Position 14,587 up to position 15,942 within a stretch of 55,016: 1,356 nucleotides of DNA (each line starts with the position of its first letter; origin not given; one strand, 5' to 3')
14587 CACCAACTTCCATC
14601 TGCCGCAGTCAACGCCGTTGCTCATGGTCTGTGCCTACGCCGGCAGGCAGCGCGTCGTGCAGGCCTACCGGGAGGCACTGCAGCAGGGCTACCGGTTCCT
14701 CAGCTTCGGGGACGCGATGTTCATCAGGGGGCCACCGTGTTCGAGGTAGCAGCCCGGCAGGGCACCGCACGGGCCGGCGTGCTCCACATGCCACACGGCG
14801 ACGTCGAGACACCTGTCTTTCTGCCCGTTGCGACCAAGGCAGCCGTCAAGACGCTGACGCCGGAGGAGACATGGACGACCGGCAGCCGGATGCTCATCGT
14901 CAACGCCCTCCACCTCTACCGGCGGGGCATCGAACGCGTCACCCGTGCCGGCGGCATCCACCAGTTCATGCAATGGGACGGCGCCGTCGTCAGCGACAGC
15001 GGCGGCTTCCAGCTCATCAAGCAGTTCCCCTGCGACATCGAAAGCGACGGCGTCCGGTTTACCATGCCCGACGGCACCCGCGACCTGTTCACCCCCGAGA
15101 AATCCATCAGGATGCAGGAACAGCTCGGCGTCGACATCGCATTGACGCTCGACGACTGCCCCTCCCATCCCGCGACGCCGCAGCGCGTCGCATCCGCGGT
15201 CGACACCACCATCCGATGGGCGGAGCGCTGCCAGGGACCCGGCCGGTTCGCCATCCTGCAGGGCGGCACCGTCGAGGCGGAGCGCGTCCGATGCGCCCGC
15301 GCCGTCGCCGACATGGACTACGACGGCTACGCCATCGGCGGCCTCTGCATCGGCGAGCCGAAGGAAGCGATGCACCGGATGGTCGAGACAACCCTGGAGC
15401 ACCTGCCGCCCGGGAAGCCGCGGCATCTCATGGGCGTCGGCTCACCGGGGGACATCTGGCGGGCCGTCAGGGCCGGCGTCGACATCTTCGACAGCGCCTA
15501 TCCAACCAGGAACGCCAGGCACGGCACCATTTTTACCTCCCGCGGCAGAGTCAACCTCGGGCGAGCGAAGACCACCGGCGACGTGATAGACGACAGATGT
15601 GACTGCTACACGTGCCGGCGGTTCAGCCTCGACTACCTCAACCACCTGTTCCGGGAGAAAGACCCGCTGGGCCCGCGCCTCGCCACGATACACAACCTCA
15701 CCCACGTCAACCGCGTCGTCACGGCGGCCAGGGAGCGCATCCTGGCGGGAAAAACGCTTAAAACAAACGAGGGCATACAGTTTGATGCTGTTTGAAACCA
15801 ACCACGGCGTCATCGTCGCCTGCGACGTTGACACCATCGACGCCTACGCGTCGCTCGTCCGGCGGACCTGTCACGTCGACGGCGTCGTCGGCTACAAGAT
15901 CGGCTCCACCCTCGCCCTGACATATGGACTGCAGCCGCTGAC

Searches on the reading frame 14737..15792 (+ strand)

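Call 8: search_protein_families(library=pfam, proteins=[window:14737-15792:+], max_evalue=0.01)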
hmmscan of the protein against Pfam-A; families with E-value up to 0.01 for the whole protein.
window:14737-15792:+ (352 aa): 1 family
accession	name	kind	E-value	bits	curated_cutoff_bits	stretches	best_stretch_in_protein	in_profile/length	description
PF01702.25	TGT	-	2.6e-119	398.9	26.3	1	11-341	3-345/357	Queuine tRNA-ribosyltransferase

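Call 9: search_protein_families(library=ncbifam, proteins=[window:14737-15792:+], max_evalue=0.01)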
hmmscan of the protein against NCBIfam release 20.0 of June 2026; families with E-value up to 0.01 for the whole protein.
window:14737-15792:+ (352 aa): 5 families
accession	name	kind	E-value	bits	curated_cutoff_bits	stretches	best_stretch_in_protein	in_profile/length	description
TIGR00449.1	tgt_general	superfamily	2.3e-106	355.8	47.6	1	2-340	1-351/367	tRNA-guanine transglycosylase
TIGR00430.1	Q_tRNA_tgt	equivalog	1.9e-105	352.8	306.75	1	2-340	1-352/368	tRNA guanosine(34) transglycosylase Tgt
TIGR00432.2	arcsn_tRNA_tgt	equivalog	1.6e-39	135.6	350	1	2-340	1-323/441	tRNA guanosine(15) transglycosylase TgtA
NF040592.1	tRNA_mod_ArcS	equivalog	8.4e-09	34.6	440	1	205-339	108-224/575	archaeosine synthase subunit alpha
NF041059.1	DpdA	equivalog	0.00038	19.4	200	1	184-260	188-263/406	tRNA-guanine transglycosylase DpdA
